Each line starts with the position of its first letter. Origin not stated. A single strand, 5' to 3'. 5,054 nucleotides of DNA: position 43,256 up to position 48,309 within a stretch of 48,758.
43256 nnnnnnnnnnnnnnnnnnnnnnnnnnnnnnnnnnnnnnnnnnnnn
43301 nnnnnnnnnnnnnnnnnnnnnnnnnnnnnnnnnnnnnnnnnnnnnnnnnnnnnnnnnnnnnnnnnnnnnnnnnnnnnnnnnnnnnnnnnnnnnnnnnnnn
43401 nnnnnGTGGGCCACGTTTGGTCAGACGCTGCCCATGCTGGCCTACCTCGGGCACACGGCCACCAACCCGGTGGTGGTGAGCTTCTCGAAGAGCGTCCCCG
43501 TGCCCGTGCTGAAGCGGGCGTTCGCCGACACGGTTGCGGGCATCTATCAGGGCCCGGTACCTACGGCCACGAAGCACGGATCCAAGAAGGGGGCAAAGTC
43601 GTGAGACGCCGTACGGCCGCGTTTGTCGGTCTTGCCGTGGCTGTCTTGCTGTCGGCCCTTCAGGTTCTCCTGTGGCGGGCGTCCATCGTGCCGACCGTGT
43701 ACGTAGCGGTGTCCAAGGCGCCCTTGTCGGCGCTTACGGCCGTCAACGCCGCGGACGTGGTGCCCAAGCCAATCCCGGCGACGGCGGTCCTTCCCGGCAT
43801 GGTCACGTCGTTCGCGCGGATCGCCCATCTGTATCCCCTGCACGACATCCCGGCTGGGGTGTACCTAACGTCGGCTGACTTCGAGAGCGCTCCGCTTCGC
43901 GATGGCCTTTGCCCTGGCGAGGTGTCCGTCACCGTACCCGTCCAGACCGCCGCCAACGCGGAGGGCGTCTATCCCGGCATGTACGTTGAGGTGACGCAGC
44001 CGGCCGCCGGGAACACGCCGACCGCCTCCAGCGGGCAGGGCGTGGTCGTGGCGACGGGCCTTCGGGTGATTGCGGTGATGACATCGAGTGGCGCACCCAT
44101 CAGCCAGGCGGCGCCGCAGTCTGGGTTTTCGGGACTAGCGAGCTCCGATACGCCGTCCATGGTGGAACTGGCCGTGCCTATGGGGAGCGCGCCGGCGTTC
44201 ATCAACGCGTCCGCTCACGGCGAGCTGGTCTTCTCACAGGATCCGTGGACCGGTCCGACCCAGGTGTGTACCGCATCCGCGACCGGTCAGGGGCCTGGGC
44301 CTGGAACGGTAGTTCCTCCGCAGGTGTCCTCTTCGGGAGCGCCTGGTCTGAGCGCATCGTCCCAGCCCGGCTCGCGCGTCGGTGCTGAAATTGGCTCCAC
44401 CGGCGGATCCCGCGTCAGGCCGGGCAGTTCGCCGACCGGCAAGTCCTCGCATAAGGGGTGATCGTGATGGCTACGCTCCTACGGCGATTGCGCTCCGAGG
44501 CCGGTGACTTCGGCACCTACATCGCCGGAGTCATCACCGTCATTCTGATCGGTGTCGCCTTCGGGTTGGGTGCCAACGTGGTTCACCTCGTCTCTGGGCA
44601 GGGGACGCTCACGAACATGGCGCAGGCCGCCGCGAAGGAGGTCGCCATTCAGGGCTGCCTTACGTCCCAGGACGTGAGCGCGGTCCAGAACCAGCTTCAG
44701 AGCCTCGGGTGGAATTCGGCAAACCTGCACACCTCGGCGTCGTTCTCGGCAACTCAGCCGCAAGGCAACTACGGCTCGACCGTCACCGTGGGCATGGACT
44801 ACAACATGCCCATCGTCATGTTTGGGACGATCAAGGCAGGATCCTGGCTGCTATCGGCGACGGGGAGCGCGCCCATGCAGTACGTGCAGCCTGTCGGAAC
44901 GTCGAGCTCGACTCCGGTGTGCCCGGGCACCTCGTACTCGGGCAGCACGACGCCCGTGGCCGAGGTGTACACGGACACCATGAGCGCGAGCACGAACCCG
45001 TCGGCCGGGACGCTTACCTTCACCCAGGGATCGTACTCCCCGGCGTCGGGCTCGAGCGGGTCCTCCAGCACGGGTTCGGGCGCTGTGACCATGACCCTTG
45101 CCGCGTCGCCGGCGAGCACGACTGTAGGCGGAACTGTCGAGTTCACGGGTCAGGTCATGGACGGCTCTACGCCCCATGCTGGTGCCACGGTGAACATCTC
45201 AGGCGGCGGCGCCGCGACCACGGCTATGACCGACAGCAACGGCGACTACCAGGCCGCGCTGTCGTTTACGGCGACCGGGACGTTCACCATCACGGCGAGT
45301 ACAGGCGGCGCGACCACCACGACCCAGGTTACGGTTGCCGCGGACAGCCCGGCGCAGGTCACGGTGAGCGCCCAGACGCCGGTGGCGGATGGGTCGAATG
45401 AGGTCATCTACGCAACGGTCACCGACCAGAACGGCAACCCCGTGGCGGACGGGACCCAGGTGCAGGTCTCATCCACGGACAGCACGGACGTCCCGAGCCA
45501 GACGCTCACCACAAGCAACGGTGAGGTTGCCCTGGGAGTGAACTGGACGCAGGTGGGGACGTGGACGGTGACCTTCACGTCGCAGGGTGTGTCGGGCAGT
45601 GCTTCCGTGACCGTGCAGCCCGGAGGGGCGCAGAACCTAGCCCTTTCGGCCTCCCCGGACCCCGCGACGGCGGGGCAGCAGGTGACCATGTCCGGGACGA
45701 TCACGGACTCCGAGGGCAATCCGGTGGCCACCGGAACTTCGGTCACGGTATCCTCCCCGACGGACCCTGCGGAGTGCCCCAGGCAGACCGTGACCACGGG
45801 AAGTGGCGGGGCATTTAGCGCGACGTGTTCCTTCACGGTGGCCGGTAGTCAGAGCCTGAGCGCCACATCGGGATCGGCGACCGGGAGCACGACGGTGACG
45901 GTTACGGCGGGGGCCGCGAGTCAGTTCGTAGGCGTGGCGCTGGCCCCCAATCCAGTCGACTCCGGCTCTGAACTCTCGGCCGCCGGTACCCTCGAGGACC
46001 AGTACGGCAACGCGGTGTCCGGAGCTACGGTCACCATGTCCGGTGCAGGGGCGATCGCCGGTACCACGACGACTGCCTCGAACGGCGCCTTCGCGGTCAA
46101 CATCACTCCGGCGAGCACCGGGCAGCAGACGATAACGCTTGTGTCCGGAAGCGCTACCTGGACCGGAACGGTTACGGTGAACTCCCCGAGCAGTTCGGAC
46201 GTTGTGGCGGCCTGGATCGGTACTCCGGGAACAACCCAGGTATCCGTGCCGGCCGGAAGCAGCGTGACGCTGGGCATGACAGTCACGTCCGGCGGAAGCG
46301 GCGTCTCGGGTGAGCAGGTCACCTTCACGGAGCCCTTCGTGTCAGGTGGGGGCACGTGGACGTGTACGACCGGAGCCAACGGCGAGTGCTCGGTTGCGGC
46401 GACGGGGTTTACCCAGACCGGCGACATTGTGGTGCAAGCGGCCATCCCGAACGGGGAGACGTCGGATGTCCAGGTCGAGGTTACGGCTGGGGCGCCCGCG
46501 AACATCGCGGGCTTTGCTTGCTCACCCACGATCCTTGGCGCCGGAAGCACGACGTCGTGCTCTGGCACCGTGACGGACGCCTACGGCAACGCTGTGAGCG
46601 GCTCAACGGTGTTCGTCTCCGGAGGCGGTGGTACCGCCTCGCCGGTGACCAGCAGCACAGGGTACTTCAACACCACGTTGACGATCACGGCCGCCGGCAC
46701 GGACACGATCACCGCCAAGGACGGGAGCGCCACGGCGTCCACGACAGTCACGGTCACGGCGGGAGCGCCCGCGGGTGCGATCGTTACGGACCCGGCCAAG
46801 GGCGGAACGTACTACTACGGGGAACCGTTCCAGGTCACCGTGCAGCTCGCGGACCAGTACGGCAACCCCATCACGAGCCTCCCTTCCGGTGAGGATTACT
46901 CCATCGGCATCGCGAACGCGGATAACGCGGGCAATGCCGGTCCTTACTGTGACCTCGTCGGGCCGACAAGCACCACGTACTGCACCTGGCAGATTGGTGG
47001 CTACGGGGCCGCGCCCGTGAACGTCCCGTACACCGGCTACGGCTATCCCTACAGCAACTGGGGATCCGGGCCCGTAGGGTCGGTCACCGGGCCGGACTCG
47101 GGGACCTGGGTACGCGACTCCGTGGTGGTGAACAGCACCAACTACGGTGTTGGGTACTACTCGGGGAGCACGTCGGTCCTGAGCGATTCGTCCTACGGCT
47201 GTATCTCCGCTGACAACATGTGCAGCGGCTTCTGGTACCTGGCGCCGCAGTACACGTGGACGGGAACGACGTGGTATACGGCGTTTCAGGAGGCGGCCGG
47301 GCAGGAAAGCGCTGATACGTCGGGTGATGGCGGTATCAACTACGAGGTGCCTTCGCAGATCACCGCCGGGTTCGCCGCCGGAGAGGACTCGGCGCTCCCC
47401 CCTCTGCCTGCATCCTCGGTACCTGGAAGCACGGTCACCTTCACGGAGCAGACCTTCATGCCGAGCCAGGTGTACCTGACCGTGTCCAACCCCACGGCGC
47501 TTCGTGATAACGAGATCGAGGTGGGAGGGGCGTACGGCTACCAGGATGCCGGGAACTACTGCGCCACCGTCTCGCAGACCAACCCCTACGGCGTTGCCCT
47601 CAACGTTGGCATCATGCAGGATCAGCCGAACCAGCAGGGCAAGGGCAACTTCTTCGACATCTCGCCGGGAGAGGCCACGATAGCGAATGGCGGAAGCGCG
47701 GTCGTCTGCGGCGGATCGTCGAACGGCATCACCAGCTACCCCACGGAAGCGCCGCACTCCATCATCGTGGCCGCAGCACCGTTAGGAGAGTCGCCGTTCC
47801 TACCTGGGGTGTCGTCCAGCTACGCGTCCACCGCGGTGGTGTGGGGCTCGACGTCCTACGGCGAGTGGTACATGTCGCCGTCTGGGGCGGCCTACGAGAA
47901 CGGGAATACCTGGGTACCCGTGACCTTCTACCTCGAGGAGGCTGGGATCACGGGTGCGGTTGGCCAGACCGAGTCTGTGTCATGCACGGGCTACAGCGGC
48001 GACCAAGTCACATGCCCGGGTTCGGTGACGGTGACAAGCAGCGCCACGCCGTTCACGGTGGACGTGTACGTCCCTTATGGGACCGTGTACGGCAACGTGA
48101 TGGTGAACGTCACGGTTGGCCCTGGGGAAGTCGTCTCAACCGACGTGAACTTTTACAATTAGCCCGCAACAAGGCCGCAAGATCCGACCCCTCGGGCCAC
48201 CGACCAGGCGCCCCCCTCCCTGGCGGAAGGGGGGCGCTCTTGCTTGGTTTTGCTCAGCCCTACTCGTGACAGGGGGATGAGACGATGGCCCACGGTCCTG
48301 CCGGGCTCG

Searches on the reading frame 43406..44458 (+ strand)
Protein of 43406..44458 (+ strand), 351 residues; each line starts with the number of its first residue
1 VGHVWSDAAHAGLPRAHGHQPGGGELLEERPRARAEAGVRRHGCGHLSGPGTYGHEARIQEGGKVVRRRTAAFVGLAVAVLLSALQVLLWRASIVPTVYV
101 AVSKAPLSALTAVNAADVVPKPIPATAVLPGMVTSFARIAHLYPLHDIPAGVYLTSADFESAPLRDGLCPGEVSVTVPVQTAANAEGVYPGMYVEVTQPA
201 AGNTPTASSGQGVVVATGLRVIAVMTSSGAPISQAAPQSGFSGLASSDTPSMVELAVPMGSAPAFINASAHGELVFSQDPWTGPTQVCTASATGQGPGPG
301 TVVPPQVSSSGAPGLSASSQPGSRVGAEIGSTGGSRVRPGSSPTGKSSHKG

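Call 6: search_protein_families(library=pfam, max_evalue=0.1, proteins=[window:43406-44458:+])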
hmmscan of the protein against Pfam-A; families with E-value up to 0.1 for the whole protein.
window:43406-44458:+ (351 aa): 2 families
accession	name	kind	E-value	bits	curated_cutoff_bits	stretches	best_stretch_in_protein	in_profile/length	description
PF16976.10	RcpC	-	1.3e-05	25.5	28.8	1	165-276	4-111/114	Flp pilus assembly protein RcpC/CpaB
PF08666.17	SAF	-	0.083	13.9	21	0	100-160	3-63/63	SAF domain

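Call 9: search_protein_families(library=ncbifam, max_evalue=1, proteins=[window:43406-44458:+])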
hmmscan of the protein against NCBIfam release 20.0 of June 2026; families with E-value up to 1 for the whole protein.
window:43406-44458:+ (351 aa): 1 family
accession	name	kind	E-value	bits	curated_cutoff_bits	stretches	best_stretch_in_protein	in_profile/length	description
TIGR03177.1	pilus_cpaB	equivalog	1.7e-10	40.6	71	1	86-277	26-211/262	Flp pilus assembly protein CpaB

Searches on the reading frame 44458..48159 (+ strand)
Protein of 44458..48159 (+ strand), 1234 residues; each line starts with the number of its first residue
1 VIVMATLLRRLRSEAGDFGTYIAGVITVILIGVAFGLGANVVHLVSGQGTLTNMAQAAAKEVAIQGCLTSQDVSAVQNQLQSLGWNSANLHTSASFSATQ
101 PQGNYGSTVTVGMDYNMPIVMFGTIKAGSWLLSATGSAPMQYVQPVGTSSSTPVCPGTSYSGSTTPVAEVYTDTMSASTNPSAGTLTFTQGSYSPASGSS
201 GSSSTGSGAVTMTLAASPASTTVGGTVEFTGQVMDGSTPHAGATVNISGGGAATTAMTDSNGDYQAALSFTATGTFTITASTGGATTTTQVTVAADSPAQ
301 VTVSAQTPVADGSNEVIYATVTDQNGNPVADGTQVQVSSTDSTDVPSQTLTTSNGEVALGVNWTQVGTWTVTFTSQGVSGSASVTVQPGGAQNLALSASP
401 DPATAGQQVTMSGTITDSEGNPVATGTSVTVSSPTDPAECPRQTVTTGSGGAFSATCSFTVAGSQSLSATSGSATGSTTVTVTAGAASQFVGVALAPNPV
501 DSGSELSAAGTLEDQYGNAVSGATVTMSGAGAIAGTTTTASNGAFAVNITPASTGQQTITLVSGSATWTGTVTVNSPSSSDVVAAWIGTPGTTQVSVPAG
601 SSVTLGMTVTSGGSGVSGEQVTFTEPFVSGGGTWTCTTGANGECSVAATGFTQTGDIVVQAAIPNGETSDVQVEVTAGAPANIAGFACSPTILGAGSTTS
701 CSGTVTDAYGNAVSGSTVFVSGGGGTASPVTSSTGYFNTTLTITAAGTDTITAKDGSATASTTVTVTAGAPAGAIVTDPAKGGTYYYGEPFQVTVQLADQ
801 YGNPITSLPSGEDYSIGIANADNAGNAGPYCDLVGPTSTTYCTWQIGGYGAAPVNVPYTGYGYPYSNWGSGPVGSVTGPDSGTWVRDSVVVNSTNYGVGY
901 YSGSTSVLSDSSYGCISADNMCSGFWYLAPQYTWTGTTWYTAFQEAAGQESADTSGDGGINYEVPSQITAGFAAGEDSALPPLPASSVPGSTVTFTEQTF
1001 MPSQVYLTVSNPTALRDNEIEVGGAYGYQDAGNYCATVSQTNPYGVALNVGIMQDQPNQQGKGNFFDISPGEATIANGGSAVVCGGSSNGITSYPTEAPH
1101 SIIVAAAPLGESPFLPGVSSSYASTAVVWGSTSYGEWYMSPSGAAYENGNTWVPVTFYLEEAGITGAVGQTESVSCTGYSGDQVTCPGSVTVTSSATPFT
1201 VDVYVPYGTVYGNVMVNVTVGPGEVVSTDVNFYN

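Call 6: search_protein_families(library=pfam, max_evalue=0.1, proteins=[window:44458-48159:+])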
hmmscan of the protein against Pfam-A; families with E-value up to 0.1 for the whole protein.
window:44458-48159:+ (1234 aa): 7 families
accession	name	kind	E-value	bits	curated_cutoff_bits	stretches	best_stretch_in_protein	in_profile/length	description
PF02369.22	Big_1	-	3.4e-26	91.6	34.9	5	300-386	3-92/93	Bacterial Ig-like domain (group 1)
PF13620.12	CarboxypepD_reg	-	1.6e-21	76.9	32.3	5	230-304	3-80/82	Carboxypeptidase regulatory-like domain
PF09134.16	Invasin_D3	-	9.1e-09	36.2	33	3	300-387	6-94/98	Invasin, domain 3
PF13115.11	YtkA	-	7.8e-06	26.9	25.9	1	298-372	6-83/85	YtkA-like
PF13715.12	CarbopepD_reg_2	-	0.00014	22.3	32.2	1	230-306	2-77/88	CarboxypepD_reg-like domain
PF00775.27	Dioxygenase_C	-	0.0031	17.4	27.3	0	403-425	24-46/182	Dioxygenase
PF17936.7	Big_6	-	0.0036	18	27.6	1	517-562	19-65/83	Bacterial Ig domain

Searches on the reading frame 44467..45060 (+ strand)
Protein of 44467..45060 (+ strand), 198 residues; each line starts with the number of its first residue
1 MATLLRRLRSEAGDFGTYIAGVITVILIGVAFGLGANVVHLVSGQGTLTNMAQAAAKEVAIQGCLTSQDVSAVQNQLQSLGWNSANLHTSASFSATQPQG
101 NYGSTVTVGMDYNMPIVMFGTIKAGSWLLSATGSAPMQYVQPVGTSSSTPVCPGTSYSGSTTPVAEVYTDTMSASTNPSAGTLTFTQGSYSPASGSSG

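Call 26: find_homologous_proteins(query=window:44467-45060:+, max_evalue=1)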
Query window:44467-45060:+: 344 candidates shared short words with the query, none scored E <= 1.
